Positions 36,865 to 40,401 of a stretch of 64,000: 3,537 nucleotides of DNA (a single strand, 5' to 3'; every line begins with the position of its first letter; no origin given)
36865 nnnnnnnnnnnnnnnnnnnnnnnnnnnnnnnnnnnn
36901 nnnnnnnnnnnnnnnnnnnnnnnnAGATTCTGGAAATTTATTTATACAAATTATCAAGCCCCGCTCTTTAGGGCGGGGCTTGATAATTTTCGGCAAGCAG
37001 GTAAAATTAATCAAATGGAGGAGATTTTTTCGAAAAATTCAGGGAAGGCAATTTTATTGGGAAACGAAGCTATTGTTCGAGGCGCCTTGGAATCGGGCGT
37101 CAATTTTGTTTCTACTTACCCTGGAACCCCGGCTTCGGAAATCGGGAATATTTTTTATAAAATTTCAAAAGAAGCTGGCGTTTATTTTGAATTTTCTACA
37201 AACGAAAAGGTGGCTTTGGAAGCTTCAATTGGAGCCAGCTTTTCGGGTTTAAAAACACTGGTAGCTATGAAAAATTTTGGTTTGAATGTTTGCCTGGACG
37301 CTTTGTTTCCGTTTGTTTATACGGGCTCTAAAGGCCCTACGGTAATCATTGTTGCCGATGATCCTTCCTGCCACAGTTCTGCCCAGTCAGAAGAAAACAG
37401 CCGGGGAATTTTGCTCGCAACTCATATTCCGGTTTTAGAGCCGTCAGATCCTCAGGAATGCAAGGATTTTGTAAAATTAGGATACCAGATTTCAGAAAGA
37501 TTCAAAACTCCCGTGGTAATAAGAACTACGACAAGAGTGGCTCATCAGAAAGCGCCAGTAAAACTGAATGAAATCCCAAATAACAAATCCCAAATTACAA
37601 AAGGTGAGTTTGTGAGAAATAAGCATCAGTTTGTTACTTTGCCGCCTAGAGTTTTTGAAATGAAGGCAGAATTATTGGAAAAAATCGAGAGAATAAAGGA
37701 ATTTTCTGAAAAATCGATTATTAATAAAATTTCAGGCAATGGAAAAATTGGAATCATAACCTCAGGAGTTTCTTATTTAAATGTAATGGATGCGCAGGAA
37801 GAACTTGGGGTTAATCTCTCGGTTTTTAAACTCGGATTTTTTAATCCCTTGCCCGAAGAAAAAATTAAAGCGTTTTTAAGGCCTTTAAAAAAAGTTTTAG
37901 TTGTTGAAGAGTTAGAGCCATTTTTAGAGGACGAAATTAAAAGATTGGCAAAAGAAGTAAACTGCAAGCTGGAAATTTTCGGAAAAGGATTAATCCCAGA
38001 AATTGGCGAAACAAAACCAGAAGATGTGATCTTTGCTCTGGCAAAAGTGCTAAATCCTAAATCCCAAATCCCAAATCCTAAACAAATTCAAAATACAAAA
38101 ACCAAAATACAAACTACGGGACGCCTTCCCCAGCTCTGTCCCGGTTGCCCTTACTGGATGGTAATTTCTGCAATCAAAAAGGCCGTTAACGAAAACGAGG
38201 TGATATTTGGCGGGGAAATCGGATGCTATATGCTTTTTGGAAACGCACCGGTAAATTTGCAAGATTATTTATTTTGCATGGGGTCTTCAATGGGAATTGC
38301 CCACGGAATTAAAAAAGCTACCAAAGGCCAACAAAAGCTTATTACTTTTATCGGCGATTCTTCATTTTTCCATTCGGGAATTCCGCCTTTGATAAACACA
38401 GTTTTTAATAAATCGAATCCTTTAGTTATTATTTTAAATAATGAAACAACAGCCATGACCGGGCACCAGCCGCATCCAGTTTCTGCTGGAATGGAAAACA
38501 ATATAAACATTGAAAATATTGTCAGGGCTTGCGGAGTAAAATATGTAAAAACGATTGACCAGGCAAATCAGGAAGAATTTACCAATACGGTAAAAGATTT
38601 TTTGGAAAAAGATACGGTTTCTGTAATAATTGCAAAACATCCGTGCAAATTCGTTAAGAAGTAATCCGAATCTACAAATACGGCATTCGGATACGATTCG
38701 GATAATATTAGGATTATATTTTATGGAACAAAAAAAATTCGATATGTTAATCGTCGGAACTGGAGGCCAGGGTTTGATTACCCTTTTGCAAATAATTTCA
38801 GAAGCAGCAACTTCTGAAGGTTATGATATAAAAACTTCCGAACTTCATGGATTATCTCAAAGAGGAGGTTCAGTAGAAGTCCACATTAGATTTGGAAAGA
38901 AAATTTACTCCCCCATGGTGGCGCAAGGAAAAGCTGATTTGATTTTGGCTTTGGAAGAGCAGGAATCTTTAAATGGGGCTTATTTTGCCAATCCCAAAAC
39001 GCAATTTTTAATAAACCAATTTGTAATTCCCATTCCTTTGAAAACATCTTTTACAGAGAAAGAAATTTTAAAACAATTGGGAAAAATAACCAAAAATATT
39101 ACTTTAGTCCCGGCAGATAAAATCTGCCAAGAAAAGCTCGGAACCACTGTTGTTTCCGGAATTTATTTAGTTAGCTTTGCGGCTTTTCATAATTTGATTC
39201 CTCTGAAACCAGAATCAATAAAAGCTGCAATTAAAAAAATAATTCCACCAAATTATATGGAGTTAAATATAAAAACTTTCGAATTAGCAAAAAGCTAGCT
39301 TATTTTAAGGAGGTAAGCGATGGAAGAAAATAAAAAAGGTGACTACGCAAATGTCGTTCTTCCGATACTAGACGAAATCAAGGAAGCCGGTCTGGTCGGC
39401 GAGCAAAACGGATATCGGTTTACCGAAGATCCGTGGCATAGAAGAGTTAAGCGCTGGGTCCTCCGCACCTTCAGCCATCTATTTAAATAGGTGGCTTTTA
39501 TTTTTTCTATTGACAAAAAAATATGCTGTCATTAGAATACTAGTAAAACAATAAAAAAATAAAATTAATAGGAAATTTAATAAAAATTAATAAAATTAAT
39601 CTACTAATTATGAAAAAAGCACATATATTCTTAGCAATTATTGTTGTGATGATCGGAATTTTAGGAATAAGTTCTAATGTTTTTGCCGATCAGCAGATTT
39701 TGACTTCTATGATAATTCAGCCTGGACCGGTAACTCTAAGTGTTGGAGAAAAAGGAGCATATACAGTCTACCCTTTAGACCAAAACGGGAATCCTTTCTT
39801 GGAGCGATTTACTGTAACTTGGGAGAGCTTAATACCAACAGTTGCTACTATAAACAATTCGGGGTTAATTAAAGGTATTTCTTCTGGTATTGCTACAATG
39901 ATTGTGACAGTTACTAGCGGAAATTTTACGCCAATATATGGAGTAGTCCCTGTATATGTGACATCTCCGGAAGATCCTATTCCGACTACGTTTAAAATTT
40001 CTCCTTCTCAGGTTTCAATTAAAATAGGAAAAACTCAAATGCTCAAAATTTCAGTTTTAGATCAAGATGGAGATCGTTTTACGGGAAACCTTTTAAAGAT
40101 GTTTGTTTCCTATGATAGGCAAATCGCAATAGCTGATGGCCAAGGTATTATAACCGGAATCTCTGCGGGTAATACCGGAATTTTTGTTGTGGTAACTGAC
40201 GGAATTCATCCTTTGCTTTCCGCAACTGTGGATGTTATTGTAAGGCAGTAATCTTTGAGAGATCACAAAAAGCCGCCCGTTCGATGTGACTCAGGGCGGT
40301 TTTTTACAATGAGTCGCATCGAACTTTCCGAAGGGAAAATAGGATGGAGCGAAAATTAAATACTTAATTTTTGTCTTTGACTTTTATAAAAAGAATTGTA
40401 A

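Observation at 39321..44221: Candidate accessory, nucleotide-centric gene cluster between iorAB and murA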

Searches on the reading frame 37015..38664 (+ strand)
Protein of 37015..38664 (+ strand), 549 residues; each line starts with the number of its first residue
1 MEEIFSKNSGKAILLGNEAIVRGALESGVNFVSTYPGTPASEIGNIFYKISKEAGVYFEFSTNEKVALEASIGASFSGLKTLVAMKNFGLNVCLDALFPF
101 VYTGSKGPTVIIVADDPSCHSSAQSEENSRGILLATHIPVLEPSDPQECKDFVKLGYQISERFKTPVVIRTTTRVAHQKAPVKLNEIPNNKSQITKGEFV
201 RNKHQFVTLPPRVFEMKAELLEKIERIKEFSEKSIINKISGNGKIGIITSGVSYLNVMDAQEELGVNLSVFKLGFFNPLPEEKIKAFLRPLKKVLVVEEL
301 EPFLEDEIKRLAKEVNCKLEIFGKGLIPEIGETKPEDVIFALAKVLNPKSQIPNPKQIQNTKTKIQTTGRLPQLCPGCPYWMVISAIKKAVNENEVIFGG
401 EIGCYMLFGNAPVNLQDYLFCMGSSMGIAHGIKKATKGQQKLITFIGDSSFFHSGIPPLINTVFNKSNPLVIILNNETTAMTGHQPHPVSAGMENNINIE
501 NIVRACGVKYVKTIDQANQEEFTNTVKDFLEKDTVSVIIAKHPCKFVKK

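Call 67: search_protein_families(library=ncbifam, proteins=[window:37015-38664:+], max_evalue=0.00001)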
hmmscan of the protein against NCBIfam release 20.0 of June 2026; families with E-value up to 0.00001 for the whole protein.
window:37015-38664:+ (549 aa): 14 families
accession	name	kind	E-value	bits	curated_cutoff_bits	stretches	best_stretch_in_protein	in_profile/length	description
TIGR03336.1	IOR_alpha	equivalog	7.1e-179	595.9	650.9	1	11-548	2-535/595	indolepyruvate ferredoxin oxidoreductase subunit alpha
NF009589.0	PRK13030.1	subfamily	9.9e-47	159.3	816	1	8-513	25-568/1170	indolepyruvate ferredoxin oxidoreductase family protein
NF009588.0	PRK13029.1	subfamily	2e-26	92.3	952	2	29-324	56-377/1196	indolepyruvate ferredoxin oxidoreductase family protein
TIGR03710.1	OAFO_sf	subfamily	4.8e-25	88.2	482.75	2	7-84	189-266/561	2-oxoacid:acceptor oxidoreductase subunit alpha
NF006412.0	PRK08659.1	equivalog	6.5e-22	78.2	411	1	11-187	5-186/378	2-oxoacid:acceptor oxidoreductase subunit alpha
NF005507.0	PRK07119.1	subfamily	1e-18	67.3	399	1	11-324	4-330/352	3-methyl-2-oxobutanoate dehydrogenase subunit VorB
NF007206.0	PRK09627.1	equivalog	6.2e-13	48.4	579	1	13-206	5-204/375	2-oxoglutarate synthase subunit alpha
NF040682.1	PorA_Arch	equivalog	2.8e-10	39.7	550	0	13-168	5-163/387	pyruvate synthase subunit PorA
TIGR03846.1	sulfopy_beta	equivalog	8.6e-09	35.5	221.5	1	421-540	43-154/182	sulfopyruvate decarboxylase subunit beta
NF008820.0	PRK11866.1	equivalog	5.9e-08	32.4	402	1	362-489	5-135/287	2-oxoacid ferredoxin oxidoreductase subunit beta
NF003933.0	PRK05444.2-2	equivalog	1e-06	27.6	395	0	423-531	121-236/606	1-deoxy-D-xylulose-5-phosphate synthase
NF041170.1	Oxoac_fdxalpha_Archa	equivalog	1.3e-06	27.1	800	0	219-299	494-580/636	2-oxoacid:ferredoxin oxidoreductase subunit alpha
TIGR03845.1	sulfopyru_alph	equivalog_domain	1.6e-06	28.1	147.95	0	18-169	2-153/160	sulfopyruvate decarboxylase subunit alpha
NF006233.0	PRK08367.1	equivalog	9.9e-06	24.7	625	0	11-114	4-107/394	pyruvate ferredoxin oxidoreductase subunit alpha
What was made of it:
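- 37015..39298 (+): Left flank: iorA (37015-38664) and iorB (about 38735-39298), the two subunits of indolepyruvate ferredoxin oxidoreductase. NCBIfam IOR_alpha E 7e-179 and IOR beta E 7e-40 (call 67).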

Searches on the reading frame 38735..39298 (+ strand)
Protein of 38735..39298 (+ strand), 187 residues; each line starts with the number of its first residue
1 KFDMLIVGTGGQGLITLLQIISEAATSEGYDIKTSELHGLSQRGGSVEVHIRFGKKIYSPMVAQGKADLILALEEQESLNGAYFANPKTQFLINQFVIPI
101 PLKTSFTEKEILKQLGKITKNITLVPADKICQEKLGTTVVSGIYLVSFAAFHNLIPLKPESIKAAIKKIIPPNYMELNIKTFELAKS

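Call 67: search_protein_families(library=ncbifam, proteins=[window:38735-39298:+], max_evalue=0.00001)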
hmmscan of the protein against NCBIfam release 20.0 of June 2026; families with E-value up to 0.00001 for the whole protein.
window:38735-39298:+ (187 aa): 23 families
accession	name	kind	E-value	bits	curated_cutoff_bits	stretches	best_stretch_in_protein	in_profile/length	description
NF005325.0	PRK06853.1-5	equivalog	6.9e-40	136.9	230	1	3-184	5-186/192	indolepyruvate oxidoreductase subunit beta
NF005322.0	PRK06853.1-2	equivalog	1.7e-39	135.6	237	1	2-185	6-189/197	indolepyruvate oxidoreductase subunit beta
NF005323.0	PRK06853.1-3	equivalog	5e-38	131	238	1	1-185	6-191/197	indolepyruvate oxidoreductase subunit beta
TIGR03334.1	IOR_beta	equivalog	1.6e-36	126.1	205.8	1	3-185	2-187/189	indolepyruvate ferredoxin oxidoreductase subunit beta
NF004915.0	PRK06274.1-1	equivalog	1.1e-34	119.5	274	1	2-184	3-187/194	indolepyruvate oxidoreductase subunit beta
NF005328.0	PRK06853.2-2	equivalog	2.2e-31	109.1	240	1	1-153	3-157/192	indolepyruvate oxidoreductase subunit beta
NF005324.0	PRK06853.1-4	equivalog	9.6e-29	100.7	222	1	2-183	3-183/196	indolepyruvate oxidoreductase subunit beta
NF004917.0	PRK06274.1-3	equivalog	3.1e-27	95.8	284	1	1-185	2-189/203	indolepyruvate oxidoreductase subunit beta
NF005326.0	PRK06853.1-6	equivalog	4.9e-27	95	348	1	2-185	4-192/202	indolepyruvate oxidoreductase subunit beta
NF004918.0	PRK06274.1-4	equivalog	5.7e-24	85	278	1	2-182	3-185/202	indolepyruvate oxidoreductase subunit beta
NF005327.0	PRK06853.2-1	equivalog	3.3e-23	82.5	242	1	3-186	5-182/194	indolepyruvate oxidoreductase subunit beta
NF004916.0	PRK06274.1-2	equivalog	5.2e-18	65.8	227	1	4-100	5-100/178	indolepyruvate oxidoreductase subunit beta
NF009589.0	PRK13030.1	subfamily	1.1e-17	63.1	816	1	2-167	729-907/1170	indolepyruvate ferredoxin oxidoreductase family protein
NF009588.0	PRK13029.1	subfamily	6.3e-14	50.8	952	1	2-167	745-923/1196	indolepyruvate ferredoxin oxidoreductase family protein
TIGR02175.1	PorC_KorC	subfamily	6.4e-11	42.3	81.1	1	6-185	6-171/177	2-oxoacid:acceptor oxidoreductase, gamma subunit, pyruvate/2-ketoisovalerate family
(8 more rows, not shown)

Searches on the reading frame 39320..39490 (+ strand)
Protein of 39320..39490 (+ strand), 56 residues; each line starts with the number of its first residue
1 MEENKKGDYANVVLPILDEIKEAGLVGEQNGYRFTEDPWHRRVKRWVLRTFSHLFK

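Call 3: search_protein_families(library=pfam, proteins=[window:39320-39490:+], max_evalue=0.1)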
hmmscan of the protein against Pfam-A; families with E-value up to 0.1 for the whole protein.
window:39320-39490:+ (56 aa): 0 families

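Call 4: search_protein_families(library=padloc, proteins=[window:39320-39490:+], max_evalue=0.1)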
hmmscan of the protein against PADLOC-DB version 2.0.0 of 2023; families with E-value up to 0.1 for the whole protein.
window:39320-39490:+ (56 aa): 0 families

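Call 5: search_protein_families(library=ncbifam, proteins=[window:39320-39490:+], max_evalue=0.1)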
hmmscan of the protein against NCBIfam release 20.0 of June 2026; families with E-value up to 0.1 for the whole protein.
window:39320-39490:+ (56 aa): 0 families

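Call 53: list_cluster_members(proteins=[window:39320-39487:+, window:39610-40248:+, window:41962-42696:+, window:42736-43056:+])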
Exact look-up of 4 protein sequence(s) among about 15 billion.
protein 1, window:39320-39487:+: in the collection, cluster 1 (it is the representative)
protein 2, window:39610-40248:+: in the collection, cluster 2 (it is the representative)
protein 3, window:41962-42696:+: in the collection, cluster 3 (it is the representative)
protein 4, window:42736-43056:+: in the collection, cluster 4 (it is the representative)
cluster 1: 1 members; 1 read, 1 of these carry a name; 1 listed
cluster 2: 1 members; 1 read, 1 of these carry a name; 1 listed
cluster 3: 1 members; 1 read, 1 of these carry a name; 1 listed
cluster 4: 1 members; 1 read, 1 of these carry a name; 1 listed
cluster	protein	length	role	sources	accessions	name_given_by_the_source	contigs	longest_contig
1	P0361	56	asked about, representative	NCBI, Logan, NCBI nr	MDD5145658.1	MAG: hypothetical protein PHF44_02355 [Candidatus Pacebacteria bacterium] | hypothetical protein [Candidatus Paceibacterota bacterium]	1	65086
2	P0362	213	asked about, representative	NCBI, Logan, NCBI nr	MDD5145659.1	MAG: Ig-like domain-containing protein [Candidatus Pacebacteria bacterium] | Ig-like domain-containing protein [Candidatus Paceibacterota bacterium]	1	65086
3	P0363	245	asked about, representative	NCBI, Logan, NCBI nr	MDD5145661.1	MAG: M24 family metallopeptidase [Candidatus Pacebacteria bacterium] | M24 family metallopeptidase [Candidatus Paceibacterota bacterium]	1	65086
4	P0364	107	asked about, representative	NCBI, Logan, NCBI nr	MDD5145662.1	MAG: MazG nucleotide pyrophosphohydrolase domain-containing protein [Candidatus ... | MazG nucleotide pyrophosphohydrolase domain-containing protein [Candidatus Paceibacterota ...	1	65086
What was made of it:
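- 39320..39490 (+): orf56, a 56-aa ORF with no family assignment. It has a strong SD (AAGGAGG) and probably rides on the iorAB transcript. A 57-aa antisense ORF (39343-39516) overlaps it. It is a singleton cluster annotated as hypothetical PHF44_02355 (call 53).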

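Call 58: search_protein_families(library=phrogs, proteins=[window:39320-39490:+], max_evalue=0.01)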
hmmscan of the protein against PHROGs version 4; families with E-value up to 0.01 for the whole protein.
window:39320-39490:+ (56 aa): 0 families

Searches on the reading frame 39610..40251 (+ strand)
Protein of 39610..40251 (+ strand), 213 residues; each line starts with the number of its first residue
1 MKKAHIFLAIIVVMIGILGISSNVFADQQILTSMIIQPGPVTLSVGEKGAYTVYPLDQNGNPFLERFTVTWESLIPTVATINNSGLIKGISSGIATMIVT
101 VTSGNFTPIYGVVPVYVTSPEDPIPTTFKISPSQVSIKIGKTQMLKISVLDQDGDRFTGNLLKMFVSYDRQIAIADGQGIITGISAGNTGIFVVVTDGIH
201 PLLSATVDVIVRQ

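Call 3: search_protein_families(library=pfam, proteins=[window:39610-40251:+], max_evalue=0.1)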
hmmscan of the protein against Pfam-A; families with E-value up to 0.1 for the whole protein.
window:39610-40251:+ (213 aa): 3 families
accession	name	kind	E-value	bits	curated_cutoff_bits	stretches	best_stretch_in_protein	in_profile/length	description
PF02368.24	Big_2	-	1.4e-13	51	22.8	2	32-106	3-73/79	Bacterial Ig-like domain (group 2)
PF22359.2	Big-like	-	0.0019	18.8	27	1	67-105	1-37/48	Bacterial Ig-like domain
PF22067.2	Cep192_D3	-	0.041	14.4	27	0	126-167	44-85/99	Cep192 domain 3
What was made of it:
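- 39610..40251 (+): Secreted protein with two Big_2 (bacterial Ig-like) domains. No SD. Pfam Big_2 E 1.4e-13 in two stretches (call 3).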

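Call 4: search_protein_families(library=padloc, proteins=[window:39610-40251:+], max_evalue=0.1)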
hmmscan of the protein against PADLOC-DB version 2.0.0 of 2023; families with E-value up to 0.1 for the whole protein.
window:39610-40251:+ (213 aa): 0 families

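Call 5: search_protein_families(library=ncbifam, proteins=[window:39610-40251:+], max_evalue=0.1)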
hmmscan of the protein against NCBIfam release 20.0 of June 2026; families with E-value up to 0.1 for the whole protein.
window:39610-40251:+ (213 aa): 0 families

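Call 58: search_protein_families(library=phrogs, proteins=[window:39610-40251:+], max_evalue=0.01)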
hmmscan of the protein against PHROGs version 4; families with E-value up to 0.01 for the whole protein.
window:39610-40251:+ (213 aa): 14 families
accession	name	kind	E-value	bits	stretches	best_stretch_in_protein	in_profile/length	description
phrog_215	-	head and packaging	3.2e-15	57.2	1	32-201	224-384/491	structural protein with Ig domain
phrog_341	-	tail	1.8e-10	42.1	2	125-201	67-140/154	major tail protein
phrog_28902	-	tail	5.4e-08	32.5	1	30-212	114-283/709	major tail protein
phrog_20087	-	tail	2.7e-06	28.5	1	66-98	118-150/170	tail protein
phrog_41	-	tail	3.3e-06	27.9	1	116-209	150-240/245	major tail protein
phrog_885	-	tail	5.7e-06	26.5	1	67-114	238-285/338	major tail protein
phrog_1280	-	other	2.7e-05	24.8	0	126-198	166-234/248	Ig domain containing protein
phrog_10059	-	unknown function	0.00017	21.5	1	67-126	213-271/345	-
phrog_12846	-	tail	0.00035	20.6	1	32-196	316-463/552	tail fiber protein; Ig-domain containing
phrog_853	-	tail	0.00042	20.6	0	27-108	160-240/254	major tail protein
phrog_11922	-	tail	0.0019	17.9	0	58-102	503-547/870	tail protein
phrog_3575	-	tail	0.0024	17.8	0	33-107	381-451/461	major tail protein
phrog_35892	-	unknown function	0.0027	16.4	1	66-109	907-950/1181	-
phrog_290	-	tail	0.0094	16.3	0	64-106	361-401/411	minor tail protein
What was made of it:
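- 39610..40251 (+): PHROG Ig-domain structural proteins also hit (call 58).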
